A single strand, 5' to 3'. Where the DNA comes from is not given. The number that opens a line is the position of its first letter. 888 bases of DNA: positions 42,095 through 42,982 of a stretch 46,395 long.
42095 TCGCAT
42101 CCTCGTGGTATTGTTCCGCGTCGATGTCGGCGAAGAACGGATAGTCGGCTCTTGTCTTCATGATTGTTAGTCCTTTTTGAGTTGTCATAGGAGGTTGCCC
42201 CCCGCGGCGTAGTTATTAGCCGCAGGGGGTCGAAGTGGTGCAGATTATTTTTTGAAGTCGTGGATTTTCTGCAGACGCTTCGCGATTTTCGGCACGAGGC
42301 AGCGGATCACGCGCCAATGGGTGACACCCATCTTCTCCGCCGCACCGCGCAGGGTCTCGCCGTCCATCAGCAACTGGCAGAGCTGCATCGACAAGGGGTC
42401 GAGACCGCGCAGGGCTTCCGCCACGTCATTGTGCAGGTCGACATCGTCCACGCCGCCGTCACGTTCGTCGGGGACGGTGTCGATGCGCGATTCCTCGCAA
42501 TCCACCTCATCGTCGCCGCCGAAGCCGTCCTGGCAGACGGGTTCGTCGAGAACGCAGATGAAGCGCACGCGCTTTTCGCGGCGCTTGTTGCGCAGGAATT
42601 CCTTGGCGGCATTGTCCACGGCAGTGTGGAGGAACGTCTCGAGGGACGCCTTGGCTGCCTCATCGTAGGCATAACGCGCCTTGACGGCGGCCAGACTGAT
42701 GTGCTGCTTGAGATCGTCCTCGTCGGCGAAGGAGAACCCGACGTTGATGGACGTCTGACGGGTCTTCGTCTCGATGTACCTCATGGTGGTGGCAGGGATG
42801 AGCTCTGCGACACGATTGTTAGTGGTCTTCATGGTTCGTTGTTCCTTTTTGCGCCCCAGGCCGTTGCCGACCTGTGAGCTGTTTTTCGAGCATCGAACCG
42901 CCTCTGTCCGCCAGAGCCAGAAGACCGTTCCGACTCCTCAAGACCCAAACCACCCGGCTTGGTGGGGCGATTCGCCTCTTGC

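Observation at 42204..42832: Phage sigma factor gene immediately followed by the fourth copy of the conserved motif: candidate phage-specific sigma/promoter regulon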

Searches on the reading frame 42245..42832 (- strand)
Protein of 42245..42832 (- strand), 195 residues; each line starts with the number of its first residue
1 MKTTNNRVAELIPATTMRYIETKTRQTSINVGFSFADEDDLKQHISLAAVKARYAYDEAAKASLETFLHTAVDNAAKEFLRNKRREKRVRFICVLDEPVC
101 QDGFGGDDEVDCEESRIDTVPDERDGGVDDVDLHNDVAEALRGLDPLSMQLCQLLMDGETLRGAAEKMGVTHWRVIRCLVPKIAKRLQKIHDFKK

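Call 7: search_protein_families(library=pfam, proteins=[window:42245-42832:-], max_evalue=0.1)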
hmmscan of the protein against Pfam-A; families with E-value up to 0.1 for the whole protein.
window:42245-42832:- (195 aa): 1 family
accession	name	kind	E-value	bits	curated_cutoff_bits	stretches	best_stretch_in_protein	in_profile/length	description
PF04542.20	Sigma70_r2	-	1.4e-05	25.2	24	1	36-85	21-70/71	Sigma-70 region 2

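Call 8: search_protein_families(library=phrogs, proteins=[window:42245-42832:-], max_evalue=0.01)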
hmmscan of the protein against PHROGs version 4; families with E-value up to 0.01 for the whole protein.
window:42245-42832:- (195 aa): 2 families
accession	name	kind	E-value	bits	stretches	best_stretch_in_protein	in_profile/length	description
phrog_1740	-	transcription regulation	2e-09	37.5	1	35-175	80-201/567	RNA polymerase sigma factor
phrog_351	-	transcription regulation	2.3e-08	34.1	1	36-175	531-711/928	RNA polymerase sigma factor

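Call 10: search_dna_similar(query=window:42245-42832:-, collection=phages, mode=protein, max_evalue=0.001)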
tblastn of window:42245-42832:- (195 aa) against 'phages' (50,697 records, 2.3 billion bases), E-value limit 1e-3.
No match.

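Call 12: find_homologous_proteins(query=window:42245-42832:-)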
Query window:42245-42832:- (195 aa): 5 proteins with E <= 0.001 among 172 candidates.
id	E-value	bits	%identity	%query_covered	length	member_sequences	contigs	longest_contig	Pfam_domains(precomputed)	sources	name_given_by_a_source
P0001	1.4e-125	434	100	100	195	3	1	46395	PF04542.21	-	-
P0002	1.6e-98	346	80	100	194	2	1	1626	PF04542.21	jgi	jgi:RNA polymerase sigma factor (sigma-70 family)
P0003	3.0e-71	257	64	94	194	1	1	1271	-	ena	-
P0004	1.3e-61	225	58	94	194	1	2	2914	PF04542.21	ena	-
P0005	1.7e-50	189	52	96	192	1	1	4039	PF04542.21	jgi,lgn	-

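Call 13: find_encoding_contigs(protein=P0002, flank=10000)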
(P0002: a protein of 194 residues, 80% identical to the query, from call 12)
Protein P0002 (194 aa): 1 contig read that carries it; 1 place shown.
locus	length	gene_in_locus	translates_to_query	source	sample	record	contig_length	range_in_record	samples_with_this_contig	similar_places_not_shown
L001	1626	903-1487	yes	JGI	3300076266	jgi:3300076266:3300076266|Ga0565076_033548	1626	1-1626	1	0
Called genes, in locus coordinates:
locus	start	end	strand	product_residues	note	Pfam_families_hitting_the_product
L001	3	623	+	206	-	?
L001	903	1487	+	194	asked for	PF04542:Sigma70_r2 (weak)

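Call 14: find_encoding_contigs(protein=P0003, flank=10000)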
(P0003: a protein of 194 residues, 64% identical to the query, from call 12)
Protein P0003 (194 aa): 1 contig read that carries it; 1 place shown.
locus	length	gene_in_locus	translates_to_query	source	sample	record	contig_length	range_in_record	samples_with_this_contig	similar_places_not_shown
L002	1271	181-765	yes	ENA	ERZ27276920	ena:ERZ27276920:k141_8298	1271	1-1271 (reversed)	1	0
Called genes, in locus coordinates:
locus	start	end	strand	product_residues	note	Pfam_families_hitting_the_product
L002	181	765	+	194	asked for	-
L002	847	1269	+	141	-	?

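Call 15: find_encoding_contigs(protein=P0004, flank=10000)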
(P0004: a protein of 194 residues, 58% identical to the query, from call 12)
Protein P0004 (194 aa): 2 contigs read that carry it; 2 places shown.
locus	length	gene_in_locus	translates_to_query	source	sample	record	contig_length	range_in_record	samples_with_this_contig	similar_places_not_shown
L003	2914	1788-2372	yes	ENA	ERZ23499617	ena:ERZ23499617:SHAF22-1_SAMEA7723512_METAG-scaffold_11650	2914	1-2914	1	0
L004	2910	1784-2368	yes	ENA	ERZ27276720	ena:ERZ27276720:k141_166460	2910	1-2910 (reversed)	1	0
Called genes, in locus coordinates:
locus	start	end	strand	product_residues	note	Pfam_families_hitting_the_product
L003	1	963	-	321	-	?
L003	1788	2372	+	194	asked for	PF04542:Sigma70_r2 (weak)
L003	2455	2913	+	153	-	?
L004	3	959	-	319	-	?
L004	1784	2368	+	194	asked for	PF04542:Sigma70_r2 (weak)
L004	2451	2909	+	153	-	?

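Call 16: find_encoding_contigs(protein=P0005, flank=10000)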
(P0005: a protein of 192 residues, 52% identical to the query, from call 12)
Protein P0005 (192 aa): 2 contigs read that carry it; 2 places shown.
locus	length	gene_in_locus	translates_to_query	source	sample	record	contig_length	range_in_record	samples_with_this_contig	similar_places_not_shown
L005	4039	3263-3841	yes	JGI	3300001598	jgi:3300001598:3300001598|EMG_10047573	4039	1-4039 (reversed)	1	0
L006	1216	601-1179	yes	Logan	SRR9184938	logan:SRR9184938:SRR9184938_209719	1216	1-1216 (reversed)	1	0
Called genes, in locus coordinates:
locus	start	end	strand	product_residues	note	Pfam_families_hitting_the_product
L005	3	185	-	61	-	?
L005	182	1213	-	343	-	-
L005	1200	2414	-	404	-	-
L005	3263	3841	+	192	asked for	PF04542:Sigma70_r2 (weak)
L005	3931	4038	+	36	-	?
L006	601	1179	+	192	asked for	PF04542:Sigma70_r2 (weak)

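Call 23: find_related_loci(query=A3, collection=viral_contigs, flank=10000)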
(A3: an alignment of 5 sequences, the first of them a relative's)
Query A3 (195 aa) in viral_contigs; peptide patterns used: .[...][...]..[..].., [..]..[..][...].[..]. (x = any residue, [..] = any of these).
147 stretches matched a pattern, but none encodes a relative of the query by tblastn (E <= 1e-3).

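Call 24: find_related_loci(query=A3, collection=genome_contigs, flank=10000)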
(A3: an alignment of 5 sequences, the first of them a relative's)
Query A3 (195 aa) in genome_contigs; peptide patterns used: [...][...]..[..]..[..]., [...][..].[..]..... (x = any residue, [..] = any of these).
155 stretches matched a pattern, but none encodes a relative of the query by tblastn (E <= 1e-3).
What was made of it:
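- Tried and rejected: The close-relative alignment A3 found nothing in viral or genome contigs (calls 23, 24).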

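Call 35: search_protein_representatives(alignment_id=A3)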
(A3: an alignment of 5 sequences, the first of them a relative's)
Query: 5 sequences, 194 profile positions. Proteins with E-value up to 0.001 (for the whole library): 577; up to 1e-10: 42; up to 1e-30: 8. The best 150 are listed.
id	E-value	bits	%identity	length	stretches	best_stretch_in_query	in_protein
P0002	1.1e-106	370.9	-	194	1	1-194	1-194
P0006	6.9e-57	208.4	-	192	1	1-187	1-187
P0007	1.1e-50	188.2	-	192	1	1-189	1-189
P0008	1.2e-50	188.0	-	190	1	1-188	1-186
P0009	3.8e-46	173.3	-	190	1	5-189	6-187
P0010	1.1e-34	136.0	-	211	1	9-184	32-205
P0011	6.5e-34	133.4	-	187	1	2-179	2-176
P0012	1.2e-32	129.3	-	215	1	5-188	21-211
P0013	1.5e-30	122.5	-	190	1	1-183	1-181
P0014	1.1e-29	119.7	-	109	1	1-110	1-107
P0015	1.2e-29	119.5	-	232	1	6-185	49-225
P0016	2.0e-26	109.0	-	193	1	8-181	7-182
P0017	6.3e-26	107.3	-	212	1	3-188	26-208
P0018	2.0e-24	102.5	-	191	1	9-178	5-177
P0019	2.3e-23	99.0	-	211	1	5-184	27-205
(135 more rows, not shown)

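Call 37: find_homologous_proteins(query=A4, max_evalue=1e-10)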
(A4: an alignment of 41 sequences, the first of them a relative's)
Query A4 (41 sequences) (195 aa, profile of the alignment): 12 proteins with E <= 1e-10 among 4644 candidates.
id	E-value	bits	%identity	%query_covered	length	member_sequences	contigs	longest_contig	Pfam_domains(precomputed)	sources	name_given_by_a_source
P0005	7.3e-67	243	52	96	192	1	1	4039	PF04542.21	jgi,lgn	-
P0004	5.0e-66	240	58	94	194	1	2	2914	PF04542.21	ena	-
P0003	1.7e-65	238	64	94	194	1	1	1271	-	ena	-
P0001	5.9e-65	236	100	100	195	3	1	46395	PF04542.21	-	-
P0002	1.3e-64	235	80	100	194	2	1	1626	PF04542.21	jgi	jgi:RNA polymerase sigma factor (sigma-70 family)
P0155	7.7e-49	184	44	97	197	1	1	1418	PF04542.21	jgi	-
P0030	2.9e-45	172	29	88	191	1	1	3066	PF04542.21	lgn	-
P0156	2.4e-42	163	31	83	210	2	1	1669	PF04542.21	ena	-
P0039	2.0e-41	160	24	94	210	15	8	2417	PF04542.21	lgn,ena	-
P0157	4.2e-40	155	26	94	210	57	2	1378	PF04542.21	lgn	-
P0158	2.1e-32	130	27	79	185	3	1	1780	PF04542.21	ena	-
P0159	1.7e-30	124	27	72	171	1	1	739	PF04542.21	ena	-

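Call 38: find_encoding_contigs(protein=P0006, flank=10000)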
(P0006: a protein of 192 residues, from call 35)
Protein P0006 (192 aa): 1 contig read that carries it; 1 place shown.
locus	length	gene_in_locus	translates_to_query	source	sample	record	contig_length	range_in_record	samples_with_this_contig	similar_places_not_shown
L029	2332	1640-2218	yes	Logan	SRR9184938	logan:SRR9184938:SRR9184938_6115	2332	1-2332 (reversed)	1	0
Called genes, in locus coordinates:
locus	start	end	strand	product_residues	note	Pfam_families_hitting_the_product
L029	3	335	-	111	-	?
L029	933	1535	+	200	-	-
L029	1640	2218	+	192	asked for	PF04542:Sigma70_r2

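Call 39: find_encoding_contigs(protein=P0155, flank=10000)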
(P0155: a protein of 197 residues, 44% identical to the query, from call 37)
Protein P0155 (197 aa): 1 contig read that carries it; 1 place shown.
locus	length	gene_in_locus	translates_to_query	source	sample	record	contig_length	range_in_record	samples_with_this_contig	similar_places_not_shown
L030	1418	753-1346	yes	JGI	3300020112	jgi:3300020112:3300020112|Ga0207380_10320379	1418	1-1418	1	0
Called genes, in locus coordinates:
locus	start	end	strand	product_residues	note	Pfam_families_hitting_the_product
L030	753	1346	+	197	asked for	PF04542:Sigma70_r2 (faint)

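Call 40: find_encoding_contigs(protein=P0007, flank=10000)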
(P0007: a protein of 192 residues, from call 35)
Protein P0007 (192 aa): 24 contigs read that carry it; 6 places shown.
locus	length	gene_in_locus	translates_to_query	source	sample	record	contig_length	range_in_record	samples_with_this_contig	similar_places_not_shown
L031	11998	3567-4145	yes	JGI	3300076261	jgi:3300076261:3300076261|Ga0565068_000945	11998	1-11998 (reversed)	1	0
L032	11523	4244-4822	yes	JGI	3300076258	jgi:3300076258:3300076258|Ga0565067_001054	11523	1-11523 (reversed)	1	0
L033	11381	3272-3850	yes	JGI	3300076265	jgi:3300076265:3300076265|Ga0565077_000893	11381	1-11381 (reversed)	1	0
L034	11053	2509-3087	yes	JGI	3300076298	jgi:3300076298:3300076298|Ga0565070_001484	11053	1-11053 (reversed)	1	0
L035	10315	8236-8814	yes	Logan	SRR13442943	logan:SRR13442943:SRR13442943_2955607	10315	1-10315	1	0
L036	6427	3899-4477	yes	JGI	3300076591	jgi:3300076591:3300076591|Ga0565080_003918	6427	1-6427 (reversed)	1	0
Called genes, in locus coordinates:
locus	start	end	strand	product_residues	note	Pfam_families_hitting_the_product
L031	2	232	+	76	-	?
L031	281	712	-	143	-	-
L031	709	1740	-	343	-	-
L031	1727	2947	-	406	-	-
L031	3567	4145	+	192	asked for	PF04542:Sigma70_r2 (weak)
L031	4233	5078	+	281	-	PF12684:DUF3799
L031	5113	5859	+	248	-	PF13479:AAA_24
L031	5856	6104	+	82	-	-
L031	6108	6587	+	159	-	PF05037:DUF669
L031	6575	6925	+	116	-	PF05866:RusA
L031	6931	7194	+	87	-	-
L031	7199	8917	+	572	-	PF00270:DEAD, PF04851:ResIII, PF00271:Helicase_C, PF10571:UPF0547 (weak)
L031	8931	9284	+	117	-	-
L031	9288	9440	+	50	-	-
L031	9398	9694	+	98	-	-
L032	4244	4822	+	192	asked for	PF04542:Sigma70_r2 (weak)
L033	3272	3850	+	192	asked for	PF04542:Sigma70_r2 (weak)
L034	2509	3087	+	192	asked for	PF04542:Sigma70_r2 (weak)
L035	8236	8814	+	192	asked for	PF04542:Sigma70_r2 (weak)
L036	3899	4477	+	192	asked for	PF04542:Sigma70_r2 (weak)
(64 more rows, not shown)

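Call 55: search_solved_structures(query=A4, max_evalue=1, show_alignments=2)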
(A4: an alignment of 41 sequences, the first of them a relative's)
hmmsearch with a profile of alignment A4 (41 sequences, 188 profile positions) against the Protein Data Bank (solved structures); distinct sequences matched with E-value up to 1: 138 (the best 60 are shown).
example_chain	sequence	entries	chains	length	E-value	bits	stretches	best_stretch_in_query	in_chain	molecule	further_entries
8vd6_A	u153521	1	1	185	1.7e-12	50.6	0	142-172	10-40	CAP REPEAT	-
1l0o_C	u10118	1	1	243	3.2e-12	49.6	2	88-179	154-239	sigma factor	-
7pp4_f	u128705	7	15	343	3.5e-12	49.5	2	89-182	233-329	RNA polymerase sigma factor SigB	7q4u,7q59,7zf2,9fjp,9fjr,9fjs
8h3v_G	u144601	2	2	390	3.7e-11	46.2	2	17-88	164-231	RNA polymerase sigma factor SigA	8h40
9m9d_F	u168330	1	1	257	4.2e-11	46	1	24-185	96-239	ECF RNA polymerase sigma factor SigE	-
9m9e_F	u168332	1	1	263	4.5e-11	45.9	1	24-185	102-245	ECF RNA polymerase sigma factor SigE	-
9m98_F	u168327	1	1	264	4.6e-11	45.9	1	24-185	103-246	ECF RNA polymerase sigma factor SigE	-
3mzy_A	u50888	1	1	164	1.4e-10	44.3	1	36-185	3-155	RNA polymerase sigma-H factor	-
9dvs_G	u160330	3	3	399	1.8e-10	43.9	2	17-88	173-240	RNA polymerase sigma factor SigA1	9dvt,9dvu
7l7b_F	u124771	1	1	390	3e-10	43.2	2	39-88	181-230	RNA polymerase sigma factor SigA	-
8x6g_H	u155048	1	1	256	8.3e-10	41.8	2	91-186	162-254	RNA polymerase sigma factor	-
8gzg_F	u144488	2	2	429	1e-09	41.5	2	17-88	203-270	RNA polymerase sigma factor SigA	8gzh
6omf_F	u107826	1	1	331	1.7e-09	40.8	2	38-124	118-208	RNA polymerase sigma factor RpoS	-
6kj6_F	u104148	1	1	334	1.7e-09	40.8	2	38-124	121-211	RNA polymerase sigma factor RpoS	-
5ipl_F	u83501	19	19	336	1.8e-09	40.7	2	38-124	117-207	RNA polymerase sigma factor RpoS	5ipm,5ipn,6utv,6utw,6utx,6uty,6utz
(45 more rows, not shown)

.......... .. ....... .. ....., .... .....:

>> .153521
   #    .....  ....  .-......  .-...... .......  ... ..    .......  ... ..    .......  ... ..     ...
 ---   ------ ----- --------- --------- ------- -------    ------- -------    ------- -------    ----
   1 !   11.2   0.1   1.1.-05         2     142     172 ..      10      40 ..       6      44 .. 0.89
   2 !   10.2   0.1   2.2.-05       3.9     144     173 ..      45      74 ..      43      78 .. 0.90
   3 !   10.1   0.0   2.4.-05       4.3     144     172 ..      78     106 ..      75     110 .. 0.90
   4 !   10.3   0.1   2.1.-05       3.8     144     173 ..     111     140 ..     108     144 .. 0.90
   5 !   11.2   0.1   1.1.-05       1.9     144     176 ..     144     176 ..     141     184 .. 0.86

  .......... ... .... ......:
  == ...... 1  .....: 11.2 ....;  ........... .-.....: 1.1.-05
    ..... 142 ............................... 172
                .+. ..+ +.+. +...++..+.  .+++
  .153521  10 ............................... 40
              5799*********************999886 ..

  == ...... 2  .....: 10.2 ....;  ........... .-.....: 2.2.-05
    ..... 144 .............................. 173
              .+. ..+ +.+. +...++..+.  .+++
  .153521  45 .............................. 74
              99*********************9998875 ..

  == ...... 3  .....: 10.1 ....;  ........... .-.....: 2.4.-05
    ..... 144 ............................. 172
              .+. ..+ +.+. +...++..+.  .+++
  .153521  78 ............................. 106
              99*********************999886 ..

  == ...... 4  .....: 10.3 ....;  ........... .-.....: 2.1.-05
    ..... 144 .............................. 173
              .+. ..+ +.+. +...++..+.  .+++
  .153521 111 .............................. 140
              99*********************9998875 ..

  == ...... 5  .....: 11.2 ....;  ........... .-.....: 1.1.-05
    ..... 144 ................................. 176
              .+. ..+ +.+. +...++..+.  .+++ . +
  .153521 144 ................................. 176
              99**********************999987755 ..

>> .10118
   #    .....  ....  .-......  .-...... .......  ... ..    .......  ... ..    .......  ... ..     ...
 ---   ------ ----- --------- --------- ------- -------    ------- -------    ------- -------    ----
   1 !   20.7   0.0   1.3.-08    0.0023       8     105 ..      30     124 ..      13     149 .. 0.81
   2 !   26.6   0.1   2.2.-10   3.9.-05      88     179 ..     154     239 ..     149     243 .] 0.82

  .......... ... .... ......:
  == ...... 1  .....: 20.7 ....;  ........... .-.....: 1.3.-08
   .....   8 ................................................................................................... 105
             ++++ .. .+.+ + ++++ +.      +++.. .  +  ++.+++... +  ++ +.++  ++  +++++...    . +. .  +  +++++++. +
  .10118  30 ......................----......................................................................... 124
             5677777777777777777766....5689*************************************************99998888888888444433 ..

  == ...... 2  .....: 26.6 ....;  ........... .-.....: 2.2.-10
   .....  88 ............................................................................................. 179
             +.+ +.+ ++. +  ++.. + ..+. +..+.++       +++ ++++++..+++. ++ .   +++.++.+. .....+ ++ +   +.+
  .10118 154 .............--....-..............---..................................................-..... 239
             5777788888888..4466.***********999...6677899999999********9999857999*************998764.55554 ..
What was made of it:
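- On Sigma-70 family, ECF-sized (sigma2 + sigma4): The family profile aligns to region 4 of solved sigma factors (for example 1l0o_C query 88-179; SigE 24-185; call 55).
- Closest known: Bacterial ECF. Same: The family profile aligns to solved SigE, SigH and SigW (call 55).
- The family profile aligns to solved ECF SigE over residues 24-185 at E 4e-11; SigH and SigW also match over both domains (call 55).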

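Call 56: search_protein_families(library=pfam, alignment_id=A4, max_evalue=0.01)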
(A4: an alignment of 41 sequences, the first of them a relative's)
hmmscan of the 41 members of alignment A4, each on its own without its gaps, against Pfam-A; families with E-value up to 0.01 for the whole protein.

A. member 1, P0001 (195 aa): 1 family
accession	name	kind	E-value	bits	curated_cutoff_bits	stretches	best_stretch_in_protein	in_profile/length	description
PF04542.20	Sigma70_r2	-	1.4e-05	25.2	24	1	36-85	21-70/71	Sigma-70 region 2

B. families by the number of members that match (of 41 scanned): 15 families
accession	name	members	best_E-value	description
PF04542.20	Sigma70_r2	41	5.4e-12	Sigma-70 region 2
PF08281.18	Sigma70_r4_2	6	2.6e-07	Sigma-70, region 4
PF07638.17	Sigma70_ECF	4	3.6e-06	ECF sigma factor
PF13936.12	HTH_38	3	0.0005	Helix-turn-helix domain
PF02954.25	HTH_8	3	0.001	Bacterial regulatory protein, Fis family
PF04545.22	Sigma70_r4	2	8.3e-06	Sigma-70, region 4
PF13384.12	HTH_23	2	0.00099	Homeodomain-like domain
PF00196.25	GerE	2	0.0067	Bacterial regulatory proteins, luxR family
PF12840.13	HTH_20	1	9.2e-05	Helix-turn-helix domain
PF02796.21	HTH_7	1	0.00042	Helix-turn-helix domain of resolvase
PF08279.18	HTH_11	1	0.0016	HTH domain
PF00126.33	HTH_1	1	0.0016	Bacterial regulatory helix-turn-helix protein, lysR family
PF25684.1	Mycobacteriophage_Gp53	1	0.0044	Mycobacteriophage Gene 53 protein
PF13556.12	HTH_30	1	0.0065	PucR C-terminal helix-turn-helix domain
PF13518.12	HTH_28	1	0.0087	Helix-turn-helix domain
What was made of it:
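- On Sigma-70 family, ECF-sized (sigma2 + sigma4): Pfam PF04542 25.2 bits against cut-off 24 for the window protein; 41 of 41 family members hit, best E 5e-12 (calls 7, 56). 6 of 41 members hit Sigma70_r4_2 (call 56).
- All 41 family members hit r2, and 6 also hit r4_2 (call 56).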

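Call 59: predict_structure(alignment_id=A4)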
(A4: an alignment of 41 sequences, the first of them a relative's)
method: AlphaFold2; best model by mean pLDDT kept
length: 195 residues; sequences in the alignment: 41
mean_pLDDT: 85.6   pTM: 0.50
mean pLDDT of the five models: 85.6, 84.6, 83.6, 83.0, 81.2
residues with pLDDT >= 90: 122; 70-90: 28; 50-70: 42; < 50: 3
segments of 3 or more residues with pLDDT < 50: none
pLDDT, mean of each block of 10 residues (from residue 1): 64 95 98 96 97 96 96 98 87 65 57 63 56 84 94 96 97 97 93 82
secondary structure, 60 per line:
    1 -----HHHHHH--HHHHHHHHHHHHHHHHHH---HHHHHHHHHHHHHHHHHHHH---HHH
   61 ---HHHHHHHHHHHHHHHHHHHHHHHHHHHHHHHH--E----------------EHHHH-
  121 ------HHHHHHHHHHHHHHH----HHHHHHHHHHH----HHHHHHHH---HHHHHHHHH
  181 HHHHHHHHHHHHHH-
elements in order: H6-11 H14-31 H35-54 H64-95 H116-119 H127-141 H146-156 H161-168 H172-194
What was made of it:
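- On Sigma-70 family, ECF-sized (sigma2 + sigma4): The AF2 model shows C-terminal helices 127-194 at pLDDT above 90 (call 59).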

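Call 64: fold_search(model_id=the predicted structure, library=pdb)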
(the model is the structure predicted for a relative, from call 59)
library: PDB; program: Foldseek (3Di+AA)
matches with E <= 10: 333; with E <= 0.001: 4
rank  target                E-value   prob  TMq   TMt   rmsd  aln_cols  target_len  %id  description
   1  9a4r_A                5.0e-04  1.00  0.32  0.29  16.1       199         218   14  Integrative model of RPSH-RPOB by crosslinking MS and deep learning (released 2024-09-18)
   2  9a50_A                5.9e-04  1.00  0.32  0.24  17.1       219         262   17  Integrative model of RPSB-RPOC by crosslinking MS and deep learning (released 2024-09-18)
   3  9a7s_A                7.2e-04  1.00  0.32  0.25  18.2       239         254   14  Integrative model of RPSD-RPOB by crosslinking MS and deep learning (released 2024-09-18)
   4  8hkc_E                9.3e-04  1.00  0.29  0.23  21.0       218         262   20  Cryo-EM structure of E. coli RNAP sigma32 complex (released 2023-05-31)
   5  4g7h_F                1.3e-03  1.00  0.29  0.18  16.1       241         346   18  Crystal structure of Thermus thermophilus transcription initiation complex (released 2012-10-31)
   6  4xlp_F                1.3e-03  1.00  0.31  0.18  19.6       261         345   19  Crystal structure of T.aquaticus transcription initiation complex containing upstream fork promoter (released 2015-09-23)
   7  7rdq_F                1.8e-03  1.00  0.31  0.18  18.0       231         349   16  Cryo-EM structure of Thermus thermophilus reiterative transcription complex with 11nt oligo-G RNA (released 2022-02-02)
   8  4oio_F                2.0e-03  1.00  0.31  0.19  16.1       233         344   18  Crystal structure of Thermus thermophilus pre-insertion substrate complex for de novo transcription initiation (released 2014-05-07)
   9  5tjg_F                2.1e-03  1.00  0.32  0.19  19.2       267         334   19  Thermus aquaticus delta1.1-sigmaA holoenzyme/downstream-fork promoter complex with an open clamp (released 2017-06-21)
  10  8x6g_H                2.7e-03  1.00  0.33  0.27  16.4       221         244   17  Cryo-EM structure of Staphylococcus aureus sigB-dependent RNAP-promoter open complex (released 2024-06-05)
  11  9uma_F                3.3e-03  1.00  0.30  0.18  15.8       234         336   18  CryoEM structure of T.thermophilus transcription initiation complex bound to Gp4A-C, -1 dA in the template DNA strand (released 2025-10-22)
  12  9uko_F                3.5e-03  1.00  0.30  0.18  16.2       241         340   19  CryoEM structure of the T.thermophilus transcription initiation complex bound to Ap4A-C, -1 dA in the template DNA str (released 2025-10-22)
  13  4xln_F                3.5e-03  1.00  0.31  0.18  19.6       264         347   19  Crystal structure of T. aquaticus transcription initiation complex containing bubble promoter and RNA (released 2015-09-23)
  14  6vvv_F                4.1e-03  1.00  0.28  0.19  17.2       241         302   16  Crystal structure of a Mycobacterium smegmatis transcription initiation complex with Rifampicin-resistant RNA polymera (released 2020-10-21)
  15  6kop_F                4.3e-03  1.00  0.31  0.37  16.4       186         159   13  Mycobacterium tuberculosis initial transcription complex comprising sigma H and 5'-OH RNA of 9 nt (released 2020-03-11)
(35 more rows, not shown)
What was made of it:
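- On Sigma-70 family, ECF-sized (sigma2 + sigma4): TM-scores are low (about 0.3) because the relative orientation of the two domains is free (call 64).
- The AF2 model has two helical domains (call 59), and the top Foldseek hits are all sigma factors at probability 1.0 (call 64).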
